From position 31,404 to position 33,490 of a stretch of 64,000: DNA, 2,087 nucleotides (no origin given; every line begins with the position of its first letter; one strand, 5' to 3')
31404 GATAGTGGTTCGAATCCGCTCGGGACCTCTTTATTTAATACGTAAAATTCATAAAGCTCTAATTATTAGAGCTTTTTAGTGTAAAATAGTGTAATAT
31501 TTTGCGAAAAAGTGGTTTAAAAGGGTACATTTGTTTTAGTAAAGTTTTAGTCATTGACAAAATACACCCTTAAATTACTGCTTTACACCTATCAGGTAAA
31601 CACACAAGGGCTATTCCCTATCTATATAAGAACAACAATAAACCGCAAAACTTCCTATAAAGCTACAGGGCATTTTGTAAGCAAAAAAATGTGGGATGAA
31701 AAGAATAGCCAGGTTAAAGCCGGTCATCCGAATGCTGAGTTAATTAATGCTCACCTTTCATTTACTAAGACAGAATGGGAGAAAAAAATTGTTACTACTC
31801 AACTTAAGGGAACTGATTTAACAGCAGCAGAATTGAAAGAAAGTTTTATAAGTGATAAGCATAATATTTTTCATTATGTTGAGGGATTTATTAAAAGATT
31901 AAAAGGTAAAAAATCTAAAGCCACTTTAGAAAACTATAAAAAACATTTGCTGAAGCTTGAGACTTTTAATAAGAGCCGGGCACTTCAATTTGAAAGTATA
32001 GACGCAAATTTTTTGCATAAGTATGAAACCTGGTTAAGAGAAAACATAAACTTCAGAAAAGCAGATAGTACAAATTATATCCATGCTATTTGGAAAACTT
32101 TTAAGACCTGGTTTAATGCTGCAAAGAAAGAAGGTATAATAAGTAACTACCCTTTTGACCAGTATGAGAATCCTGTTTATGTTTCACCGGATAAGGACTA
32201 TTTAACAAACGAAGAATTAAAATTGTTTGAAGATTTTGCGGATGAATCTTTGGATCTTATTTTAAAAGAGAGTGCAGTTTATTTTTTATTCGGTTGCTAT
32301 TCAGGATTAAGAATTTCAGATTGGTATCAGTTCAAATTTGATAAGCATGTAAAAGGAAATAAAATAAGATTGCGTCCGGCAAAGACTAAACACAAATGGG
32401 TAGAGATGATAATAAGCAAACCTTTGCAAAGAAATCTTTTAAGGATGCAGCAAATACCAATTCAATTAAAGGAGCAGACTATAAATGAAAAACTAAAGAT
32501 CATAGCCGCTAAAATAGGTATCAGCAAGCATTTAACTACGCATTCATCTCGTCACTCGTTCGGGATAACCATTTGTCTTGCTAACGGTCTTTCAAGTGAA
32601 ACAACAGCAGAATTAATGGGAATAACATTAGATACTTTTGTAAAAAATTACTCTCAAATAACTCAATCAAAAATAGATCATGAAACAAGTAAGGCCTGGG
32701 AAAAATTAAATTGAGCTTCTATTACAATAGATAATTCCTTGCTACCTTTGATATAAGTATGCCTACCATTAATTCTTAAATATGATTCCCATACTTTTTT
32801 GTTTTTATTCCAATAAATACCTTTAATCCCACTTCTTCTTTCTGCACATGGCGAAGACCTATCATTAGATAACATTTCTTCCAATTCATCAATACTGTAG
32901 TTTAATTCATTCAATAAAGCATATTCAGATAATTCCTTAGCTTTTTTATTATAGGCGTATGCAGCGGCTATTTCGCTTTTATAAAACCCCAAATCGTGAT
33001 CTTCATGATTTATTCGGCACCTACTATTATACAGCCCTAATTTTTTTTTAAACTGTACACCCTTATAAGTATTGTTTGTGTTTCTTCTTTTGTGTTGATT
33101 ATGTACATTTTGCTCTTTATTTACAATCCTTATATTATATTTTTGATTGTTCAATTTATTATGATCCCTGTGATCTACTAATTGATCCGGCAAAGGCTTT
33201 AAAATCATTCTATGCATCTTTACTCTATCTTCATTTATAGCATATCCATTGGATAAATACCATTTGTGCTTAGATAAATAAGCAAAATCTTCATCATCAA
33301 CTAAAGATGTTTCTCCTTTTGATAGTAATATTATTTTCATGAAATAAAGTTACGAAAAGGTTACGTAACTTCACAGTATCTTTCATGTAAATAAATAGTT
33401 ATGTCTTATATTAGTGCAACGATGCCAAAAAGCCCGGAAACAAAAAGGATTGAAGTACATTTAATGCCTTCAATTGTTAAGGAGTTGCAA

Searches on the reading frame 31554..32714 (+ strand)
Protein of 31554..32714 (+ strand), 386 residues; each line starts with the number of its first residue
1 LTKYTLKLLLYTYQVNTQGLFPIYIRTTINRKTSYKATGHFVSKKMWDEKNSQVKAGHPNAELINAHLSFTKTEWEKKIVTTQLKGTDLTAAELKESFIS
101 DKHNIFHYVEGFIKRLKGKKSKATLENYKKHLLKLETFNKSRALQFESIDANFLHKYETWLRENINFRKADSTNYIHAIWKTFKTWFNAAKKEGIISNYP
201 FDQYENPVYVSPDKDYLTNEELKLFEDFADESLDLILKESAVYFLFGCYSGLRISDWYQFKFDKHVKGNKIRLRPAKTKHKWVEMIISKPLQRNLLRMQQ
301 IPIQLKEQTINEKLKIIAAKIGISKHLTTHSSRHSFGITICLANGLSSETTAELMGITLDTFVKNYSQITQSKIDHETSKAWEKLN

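Call 47: search_protein_families(library=pfam, proteins=[window:31554-32714:+], max_evalue=0.001)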
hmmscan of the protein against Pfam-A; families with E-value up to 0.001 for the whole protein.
window:31554-32714:+ (386 aa): 3 families
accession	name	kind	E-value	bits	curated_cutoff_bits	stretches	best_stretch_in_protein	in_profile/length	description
PF13102.12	Phage_int_SAM_5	-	3.8e-15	56.5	22.3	1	105-203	2-95/98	Phage integrase SAM-like domain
PF17293.8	Arm-DNA-bind_5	-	1.4e-14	54.8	22.6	1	10-95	3-87/87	Arm DNA-binding domain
PF00589.27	Phage_integrase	-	3.4e-08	33.9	27.1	1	217-370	3-169/172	Phage integrase family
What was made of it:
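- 31554..32714 (+): Phage tyrosine integrase (Arm-DNA-bind_5, Phage_int_SAM_5 and Phage_integrase domains), 24 kb from the join with phage genes on both sides. The join is therefore not an att boundary. Call 47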

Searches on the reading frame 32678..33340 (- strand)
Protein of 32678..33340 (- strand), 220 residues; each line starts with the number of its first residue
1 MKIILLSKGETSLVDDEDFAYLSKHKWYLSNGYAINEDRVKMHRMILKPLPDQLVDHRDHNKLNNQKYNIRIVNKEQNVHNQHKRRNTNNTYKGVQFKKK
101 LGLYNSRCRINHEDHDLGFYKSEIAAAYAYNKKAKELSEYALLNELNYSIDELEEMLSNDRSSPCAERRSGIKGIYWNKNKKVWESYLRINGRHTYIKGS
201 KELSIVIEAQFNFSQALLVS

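Call 47: search_protein_families(library=pfam, proteins=[window:32678-33340:-], max_evalue=0.001)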
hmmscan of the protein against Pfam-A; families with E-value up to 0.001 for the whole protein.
window:32678-33340:- (220 aa): 1 family
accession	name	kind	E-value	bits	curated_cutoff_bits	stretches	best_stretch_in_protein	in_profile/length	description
PF13392.12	HNH_3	-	0.00019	21.4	24.8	1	49-79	14-45/46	HNH endonuclease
